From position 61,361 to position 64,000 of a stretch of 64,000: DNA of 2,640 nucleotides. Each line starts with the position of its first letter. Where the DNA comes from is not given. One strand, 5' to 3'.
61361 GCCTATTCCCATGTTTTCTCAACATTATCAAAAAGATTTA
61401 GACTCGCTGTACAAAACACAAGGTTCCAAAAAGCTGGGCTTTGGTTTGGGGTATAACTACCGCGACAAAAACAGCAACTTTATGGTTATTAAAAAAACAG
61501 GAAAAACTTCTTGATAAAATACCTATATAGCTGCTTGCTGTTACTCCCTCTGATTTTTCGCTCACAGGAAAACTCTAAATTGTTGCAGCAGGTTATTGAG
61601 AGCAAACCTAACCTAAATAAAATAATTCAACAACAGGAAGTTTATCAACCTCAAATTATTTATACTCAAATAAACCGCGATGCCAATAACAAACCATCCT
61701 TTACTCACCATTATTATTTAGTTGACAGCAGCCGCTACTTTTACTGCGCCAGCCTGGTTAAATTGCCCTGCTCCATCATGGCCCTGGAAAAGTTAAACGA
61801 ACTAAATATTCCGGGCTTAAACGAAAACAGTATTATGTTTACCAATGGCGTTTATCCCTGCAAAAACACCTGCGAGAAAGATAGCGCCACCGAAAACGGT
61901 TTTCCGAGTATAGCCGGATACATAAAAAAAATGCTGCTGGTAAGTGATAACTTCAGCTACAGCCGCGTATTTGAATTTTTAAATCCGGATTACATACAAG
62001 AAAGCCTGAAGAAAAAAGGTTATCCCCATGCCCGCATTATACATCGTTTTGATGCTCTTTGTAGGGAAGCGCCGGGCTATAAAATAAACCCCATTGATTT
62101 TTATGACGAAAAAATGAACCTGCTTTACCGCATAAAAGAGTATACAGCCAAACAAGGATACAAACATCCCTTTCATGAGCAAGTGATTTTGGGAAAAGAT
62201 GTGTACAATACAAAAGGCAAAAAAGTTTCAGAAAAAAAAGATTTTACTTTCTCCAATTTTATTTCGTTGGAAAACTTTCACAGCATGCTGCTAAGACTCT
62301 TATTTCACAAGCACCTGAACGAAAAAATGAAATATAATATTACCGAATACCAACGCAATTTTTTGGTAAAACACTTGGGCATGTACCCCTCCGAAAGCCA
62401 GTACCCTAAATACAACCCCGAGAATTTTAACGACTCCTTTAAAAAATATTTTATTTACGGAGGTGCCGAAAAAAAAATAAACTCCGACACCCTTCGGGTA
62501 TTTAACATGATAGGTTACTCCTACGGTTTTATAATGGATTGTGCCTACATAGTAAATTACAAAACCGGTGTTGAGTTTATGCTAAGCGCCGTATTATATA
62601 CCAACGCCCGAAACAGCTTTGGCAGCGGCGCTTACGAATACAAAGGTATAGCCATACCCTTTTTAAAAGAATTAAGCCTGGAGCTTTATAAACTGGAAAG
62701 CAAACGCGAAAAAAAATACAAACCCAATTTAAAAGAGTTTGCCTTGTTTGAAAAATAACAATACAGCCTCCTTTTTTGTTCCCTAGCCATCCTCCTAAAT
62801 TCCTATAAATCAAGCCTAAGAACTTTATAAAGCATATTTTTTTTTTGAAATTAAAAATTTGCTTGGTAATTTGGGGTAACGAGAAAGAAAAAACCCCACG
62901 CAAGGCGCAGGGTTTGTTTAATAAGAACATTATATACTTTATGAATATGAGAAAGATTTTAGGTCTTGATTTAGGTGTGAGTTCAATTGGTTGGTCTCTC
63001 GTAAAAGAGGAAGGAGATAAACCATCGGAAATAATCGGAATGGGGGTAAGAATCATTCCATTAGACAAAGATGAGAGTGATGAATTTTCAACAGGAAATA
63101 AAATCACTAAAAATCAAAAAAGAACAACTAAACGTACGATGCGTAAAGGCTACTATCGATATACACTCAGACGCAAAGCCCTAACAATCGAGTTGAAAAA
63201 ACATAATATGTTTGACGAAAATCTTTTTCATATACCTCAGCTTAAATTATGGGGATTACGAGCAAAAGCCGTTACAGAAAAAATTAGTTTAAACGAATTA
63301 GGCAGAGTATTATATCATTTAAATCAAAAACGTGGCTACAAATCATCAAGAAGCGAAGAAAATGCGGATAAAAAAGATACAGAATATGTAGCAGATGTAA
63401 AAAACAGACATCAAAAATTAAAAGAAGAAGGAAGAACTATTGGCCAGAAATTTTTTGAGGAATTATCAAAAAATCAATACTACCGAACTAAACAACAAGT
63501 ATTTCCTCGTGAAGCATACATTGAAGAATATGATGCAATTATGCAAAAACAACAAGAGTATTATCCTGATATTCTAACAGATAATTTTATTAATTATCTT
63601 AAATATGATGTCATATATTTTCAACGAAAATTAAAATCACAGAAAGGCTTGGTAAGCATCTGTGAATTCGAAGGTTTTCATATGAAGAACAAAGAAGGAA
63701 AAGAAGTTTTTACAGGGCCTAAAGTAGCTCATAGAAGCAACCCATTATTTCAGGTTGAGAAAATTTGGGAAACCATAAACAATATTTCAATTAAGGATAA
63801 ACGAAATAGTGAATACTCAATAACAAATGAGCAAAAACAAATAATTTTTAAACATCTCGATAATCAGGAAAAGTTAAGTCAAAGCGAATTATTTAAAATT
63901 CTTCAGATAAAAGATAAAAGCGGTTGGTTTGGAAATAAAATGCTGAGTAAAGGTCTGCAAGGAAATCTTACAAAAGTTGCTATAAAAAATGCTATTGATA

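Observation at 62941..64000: Truncated type II-C-like cas9 at the right edge, missing from the ORF track and A+T-rich relative to its flank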

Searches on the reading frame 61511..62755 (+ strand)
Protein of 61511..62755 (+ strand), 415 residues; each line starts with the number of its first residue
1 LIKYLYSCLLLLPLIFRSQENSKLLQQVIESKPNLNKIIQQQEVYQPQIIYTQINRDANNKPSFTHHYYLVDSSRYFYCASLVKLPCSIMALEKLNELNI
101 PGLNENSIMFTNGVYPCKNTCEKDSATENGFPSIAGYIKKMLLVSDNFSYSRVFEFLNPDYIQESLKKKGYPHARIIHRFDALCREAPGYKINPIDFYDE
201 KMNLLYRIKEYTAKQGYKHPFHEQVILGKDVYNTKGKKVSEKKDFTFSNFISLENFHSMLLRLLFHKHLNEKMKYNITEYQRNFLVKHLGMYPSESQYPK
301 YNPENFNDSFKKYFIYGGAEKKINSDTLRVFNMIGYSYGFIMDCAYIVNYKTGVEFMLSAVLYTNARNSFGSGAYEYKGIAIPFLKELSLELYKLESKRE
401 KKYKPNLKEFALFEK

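Call 64: search_protein_families(library=pfam, proteins=[window:61511-62755:+], max_evalue=0.001)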
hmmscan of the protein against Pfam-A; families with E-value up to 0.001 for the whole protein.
window:61511-62755:+ (415 aa): 1 family
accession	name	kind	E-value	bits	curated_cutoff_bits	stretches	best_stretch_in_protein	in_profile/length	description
PF13354.11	Beta-lactamase2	-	2.1e-11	44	22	1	66-280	10-163/214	Beta-lactamase enzyme family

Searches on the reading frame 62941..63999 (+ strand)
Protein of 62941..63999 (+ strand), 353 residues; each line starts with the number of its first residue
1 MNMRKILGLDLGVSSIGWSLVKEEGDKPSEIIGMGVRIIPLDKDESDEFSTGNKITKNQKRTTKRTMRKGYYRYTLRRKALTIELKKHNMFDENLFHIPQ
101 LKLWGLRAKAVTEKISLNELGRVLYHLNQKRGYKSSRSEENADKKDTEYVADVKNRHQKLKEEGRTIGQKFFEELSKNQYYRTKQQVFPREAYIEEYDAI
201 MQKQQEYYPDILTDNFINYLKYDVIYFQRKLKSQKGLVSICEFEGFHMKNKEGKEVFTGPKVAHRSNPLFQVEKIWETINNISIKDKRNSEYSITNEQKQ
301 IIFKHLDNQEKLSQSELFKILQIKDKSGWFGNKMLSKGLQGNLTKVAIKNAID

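Call 4: search_protein_families(library=pfam, proteins=[window:62941-63999:+], max_evalue=0.1)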
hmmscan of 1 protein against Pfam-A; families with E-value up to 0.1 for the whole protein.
window:62941-63999:+ (353 aa): 1 family
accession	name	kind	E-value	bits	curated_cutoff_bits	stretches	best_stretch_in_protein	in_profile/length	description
PF18470.6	Cas9_a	-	7.6e-05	22.9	26.9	1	253-323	8-82/221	Cas9 alpha-helical lobe domain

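Call 5: search_protein_families(library=ncbifam, proteins=[window:62941-63999:+], max_evalue=0.1)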
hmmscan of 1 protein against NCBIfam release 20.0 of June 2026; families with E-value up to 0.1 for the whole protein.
window:62941-63999:+ (353 aa): 1 family
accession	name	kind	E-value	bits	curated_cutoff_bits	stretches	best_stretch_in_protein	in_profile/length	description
TIGR01865.2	cas_Csn1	equivalog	2.7e-54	184.9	100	1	6-333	2-349/1070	type II CRISPR RNA-guided endonuclease Cas9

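Call 6: search_solved_structures(query=window:62941-63999:+, max_evalue=1, show_alignments=2)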
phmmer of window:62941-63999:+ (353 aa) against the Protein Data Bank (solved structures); distinct sequences matched with E-value up to 1: 17.
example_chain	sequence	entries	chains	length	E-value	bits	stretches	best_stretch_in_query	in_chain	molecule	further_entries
8iyq_A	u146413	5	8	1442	2.8e-31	112.4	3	4-86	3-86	deadCbCas9 | CbCas9 effector-1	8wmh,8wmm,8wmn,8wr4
8jtj_A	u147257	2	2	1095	2e-19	73.4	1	3-328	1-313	CRISPR-associated endonuclease Cas9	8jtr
9ar4_A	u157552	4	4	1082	4.5e-19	72.3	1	5-329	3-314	CRISPR-associated endonuclease Cas9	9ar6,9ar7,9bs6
8uzb_A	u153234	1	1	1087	2.1e-18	70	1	3-328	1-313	CRISPR-associated endonuclease Cas9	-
8uza_A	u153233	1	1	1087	3.2e-18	69.4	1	3-328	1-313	CRISPR-associated endonuclease Cas9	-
8ja0_A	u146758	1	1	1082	6.1e-15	58.7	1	4-326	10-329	CRISPR-associated endonuclease Cas9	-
6jdv_A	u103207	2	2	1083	6.2e-15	58.7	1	4-326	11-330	CRISPR-associated endonuclease Cas9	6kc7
6kc8_A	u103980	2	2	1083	6.2e-15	58.7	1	4-326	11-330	CRISPR-associated endonuclease Cas9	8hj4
6jdq_A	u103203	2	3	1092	6.2e-15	58.7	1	4-326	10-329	CRISPR-associated endonuclease Cas9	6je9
8hnw_A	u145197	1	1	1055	3.5e-14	56.2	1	2-327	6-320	CRISPR-associated endonuclease Cas9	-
8hnt_A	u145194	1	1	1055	3.5e-14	56.2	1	2-327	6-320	CRISPR-associated endonuclease Cas9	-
6je3_A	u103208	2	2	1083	7.7e-14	55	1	5-326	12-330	CRISPR-associated endonuclease Cas9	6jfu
6je4_A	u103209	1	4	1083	8e-14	55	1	4-326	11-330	CRISPR-associated endonuclease Cas9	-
8hnv_A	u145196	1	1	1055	3.7e-13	52.8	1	2-327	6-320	CRISPR-associated endonuclease Cas9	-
8x5v_A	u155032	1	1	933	9.7e-12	48.1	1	6-331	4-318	BlCas9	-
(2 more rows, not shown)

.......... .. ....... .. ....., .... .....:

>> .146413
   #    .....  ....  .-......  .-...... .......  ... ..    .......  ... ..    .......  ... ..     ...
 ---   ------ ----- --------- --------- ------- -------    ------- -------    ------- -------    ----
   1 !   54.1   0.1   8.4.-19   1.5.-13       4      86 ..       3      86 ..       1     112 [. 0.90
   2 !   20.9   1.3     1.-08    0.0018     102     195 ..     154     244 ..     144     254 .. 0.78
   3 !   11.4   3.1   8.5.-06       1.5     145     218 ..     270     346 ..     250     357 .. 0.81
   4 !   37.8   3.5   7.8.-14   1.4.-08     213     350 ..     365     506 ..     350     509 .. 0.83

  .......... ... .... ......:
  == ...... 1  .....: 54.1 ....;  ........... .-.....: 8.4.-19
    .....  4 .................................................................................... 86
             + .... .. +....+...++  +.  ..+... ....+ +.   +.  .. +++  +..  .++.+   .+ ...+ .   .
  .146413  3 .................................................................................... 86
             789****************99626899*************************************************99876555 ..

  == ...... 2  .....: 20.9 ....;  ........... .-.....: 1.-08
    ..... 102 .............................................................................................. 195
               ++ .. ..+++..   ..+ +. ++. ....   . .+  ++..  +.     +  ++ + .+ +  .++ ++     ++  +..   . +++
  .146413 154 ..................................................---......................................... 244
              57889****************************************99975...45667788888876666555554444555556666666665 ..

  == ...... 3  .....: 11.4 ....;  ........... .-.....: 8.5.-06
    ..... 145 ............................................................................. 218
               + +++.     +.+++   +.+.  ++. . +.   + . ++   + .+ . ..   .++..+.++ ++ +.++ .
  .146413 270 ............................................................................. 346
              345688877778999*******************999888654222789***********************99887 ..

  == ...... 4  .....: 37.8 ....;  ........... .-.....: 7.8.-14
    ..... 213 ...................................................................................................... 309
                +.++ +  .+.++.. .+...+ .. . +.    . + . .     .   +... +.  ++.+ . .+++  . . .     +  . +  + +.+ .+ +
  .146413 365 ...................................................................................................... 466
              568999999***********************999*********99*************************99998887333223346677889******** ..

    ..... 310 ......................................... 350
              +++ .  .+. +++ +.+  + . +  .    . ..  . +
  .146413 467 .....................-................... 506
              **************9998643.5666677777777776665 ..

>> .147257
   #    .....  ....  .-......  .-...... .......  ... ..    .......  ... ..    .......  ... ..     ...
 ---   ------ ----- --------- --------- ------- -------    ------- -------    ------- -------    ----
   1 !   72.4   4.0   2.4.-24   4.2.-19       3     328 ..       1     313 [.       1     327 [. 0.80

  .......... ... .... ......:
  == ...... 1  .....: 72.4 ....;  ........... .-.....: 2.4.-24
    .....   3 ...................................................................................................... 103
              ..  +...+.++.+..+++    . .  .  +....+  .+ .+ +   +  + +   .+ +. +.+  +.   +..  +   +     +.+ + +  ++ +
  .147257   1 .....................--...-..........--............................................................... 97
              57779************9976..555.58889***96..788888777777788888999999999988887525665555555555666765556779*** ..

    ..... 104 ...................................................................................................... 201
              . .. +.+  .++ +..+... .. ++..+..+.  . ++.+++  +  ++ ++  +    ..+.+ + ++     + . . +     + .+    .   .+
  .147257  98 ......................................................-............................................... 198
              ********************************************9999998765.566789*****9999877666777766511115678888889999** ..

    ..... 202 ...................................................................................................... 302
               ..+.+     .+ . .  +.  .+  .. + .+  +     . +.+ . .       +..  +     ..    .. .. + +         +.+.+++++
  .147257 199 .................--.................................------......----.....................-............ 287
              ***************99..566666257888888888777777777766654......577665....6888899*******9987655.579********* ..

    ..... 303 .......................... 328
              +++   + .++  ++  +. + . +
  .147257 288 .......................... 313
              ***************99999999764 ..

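Call 8: find_related_loci(query=window:62941-63999:+, collection=genome_contigs, flank=10000)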
Query window:62941-63999:+ (353 aa) in genome_contigs; peptide patterns used: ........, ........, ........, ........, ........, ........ (x = any residue, [..] = any of these).
80 stretches matched a pattern; 10 encode a relative of the query (tblastn E <= 1e-3); 10 distinct loci.
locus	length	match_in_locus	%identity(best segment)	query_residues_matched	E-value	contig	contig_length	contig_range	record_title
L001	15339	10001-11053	85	3-353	0e+0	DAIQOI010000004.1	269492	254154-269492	MAG TPA_asm: Cyclobacteriaceae bacterium isolate CTOTU10717 NODE_17_length_269492_cov_22.759317, whole genome shotgun se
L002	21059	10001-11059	84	1-353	0e+0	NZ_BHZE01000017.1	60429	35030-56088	Thermaurantimonas aggregans strain LA sequence17, whole genome shotgun sequence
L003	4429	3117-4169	84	3-353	0e+0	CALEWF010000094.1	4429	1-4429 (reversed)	MAG: uncultured Flavobacteriales bacterium isolate R1_Bin_METABAT__303_1 genome assembly, contig: c_000002672272, whole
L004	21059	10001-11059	83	1-353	0e+0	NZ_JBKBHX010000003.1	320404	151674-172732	MAG: Thermaurantimonas sp. isolate 21I_069.bin.34 NODE_3_length_320404_cov_28.754220, whole genome shotgun sequence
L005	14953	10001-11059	82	1-353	0e+0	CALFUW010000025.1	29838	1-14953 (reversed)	MAG: uncultured Flavobacteriales bacterium isolate N1_Bin_METABAT__3_sub_1 genome assembly, contig: c_000002851707, whol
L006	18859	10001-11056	79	2-353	0e+0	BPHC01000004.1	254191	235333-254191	MAG: Cyclobacteriaceae bacterium KatS3mg032 DNA, contig_16983, whole genome shotgun sequence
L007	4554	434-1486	76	1-352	0e+0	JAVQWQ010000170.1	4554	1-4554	MAG: Chitinophagales bacterium isolate SKYGB_h_bin9 NODE_170_length_4554_cov_3.448291, whole genome shotgun sequence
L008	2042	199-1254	75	1-353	0e+0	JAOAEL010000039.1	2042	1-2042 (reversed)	MAG: Patescibacteria group bacterium isolate SKW259 NODE_39_length_2042_cov_4.519329, whole genome shotgun sequence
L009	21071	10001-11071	52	4-344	7e-107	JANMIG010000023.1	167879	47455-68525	MAG: Chitinophagales bacterium isolate OTE_70_metabat_119 OTE_70_k141_710711, whole genome shotgun sequence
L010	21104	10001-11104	49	3-352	8e-99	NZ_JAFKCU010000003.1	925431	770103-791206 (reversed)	Algoriphagus pacificus strain YJ13C 3, whole genome shotgun sequence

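Call 20: find_homologous_proteins(query=window:62941-63999:+, max_evalue=1e-10)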
Query window:62941-63999:+ (353 aa): 571 proteins with E <= 1e-10 among 1956 candidates; the best 120 are listed.
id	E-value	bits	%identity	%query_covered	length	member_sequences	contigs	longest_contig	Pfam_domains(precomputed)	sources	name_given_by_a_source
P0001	1.7e-191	654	82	100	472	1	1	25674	PF18470.7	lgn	-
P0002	5.4e-172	590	75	100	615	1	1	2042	-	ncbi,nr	ncbi:MAG: hypothetical protein N2558_05185, partial [Patescibacteria group bacterium]|nr:hypothetica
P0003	5.2e-160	550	83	82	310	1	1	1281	-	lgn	-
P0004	1.4e-141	490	73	86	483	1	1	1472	-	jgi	jgi:CRISPR-associated endonuclease Csn1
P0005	3.7e-139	482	73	81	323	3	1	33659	-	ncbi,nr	ncbi:MAG: hypothetical protein N2110_07680, partial [Flavobacteriales bacterium]|nr:hypothetical pro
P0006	8.8e-133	461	62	99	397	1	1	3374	-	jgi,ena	-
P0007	1.1e-132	461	61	98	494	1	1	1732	PF18470.7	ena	-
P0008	6.2e-122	425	56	99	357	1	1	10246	-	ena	-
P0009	1.1e-120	421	57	99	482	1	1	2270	-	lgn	-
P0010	1.4e-120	421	64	87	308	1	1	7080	-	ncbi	ncbi:MAG: type II CRISPR RNA-guided endonuclease Cas9, partial [Bacteroidales bacterium]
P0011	1.0e-119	418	62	91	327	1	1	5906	PF18470.7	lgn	-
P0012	2.2e-119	417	71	75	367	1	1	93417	-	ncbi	-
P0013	2.6e-119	417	57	98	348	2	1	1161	-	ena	-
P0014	2.6e-116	407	56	99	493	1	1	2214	PF16592.11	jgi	-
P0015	6.1e-116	406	55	99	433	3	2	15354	PF18470.7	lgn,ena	-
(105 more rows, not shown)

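Call 21: find_related_loci(query=window:62941-63999:+, collection=metagenome_contigs, flank=10000)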
Query window:62941-63999:+ (353 aa) in metagenome_contigs; peptide patterns used: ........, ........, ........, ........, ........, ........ (x = any residue, [..] = any of these).
116 stretches matched a pattern; 3 encode a relative of the query (tblastn E <= 1e-3); 3 distinct loci.
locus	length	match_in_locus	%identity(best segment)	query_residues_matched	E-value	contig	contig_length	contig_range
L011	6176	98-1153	76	1-353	0e+0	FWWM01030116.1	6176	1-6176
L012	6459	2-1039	77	7-353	0e+0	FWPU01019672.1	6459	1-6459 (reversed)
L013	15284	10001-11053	75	1-352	0e+0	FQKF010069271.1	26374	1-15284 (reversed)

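Call 64: search_protein_families(library=pfam, proteins=[L002:14032-14739:+, L002:15116-16018:+], max_evalue=0.001)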
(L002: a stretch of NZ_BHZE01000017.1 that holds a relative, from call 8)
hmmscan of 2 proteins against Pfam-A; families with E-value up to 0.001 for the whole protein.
L002:14032-14739:+ (236 aa): 1 family
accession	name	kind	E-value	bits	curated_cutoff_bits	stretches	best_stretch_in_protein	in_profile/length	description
PF06074.18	Portal_Mu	-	6.9e-41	141.1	23.9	1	4-178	159-336/336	Portal protein of Mu bacteriophage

L002:15116-16018:+ (301 aa): 2 families
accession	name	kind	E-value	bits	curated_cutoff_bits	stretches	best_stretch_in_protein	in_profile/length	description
PF04233.19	Phage_Mu_F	-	7.5e-16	59.3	29.6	1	2-62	50-111/112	Phage Mu protein F like protein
PF18451.7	CdiA_C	-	1.5e-08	35.2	26.6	1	213-287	1-76/81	Contact-dependent growth inhibition CdiA C-terminal domain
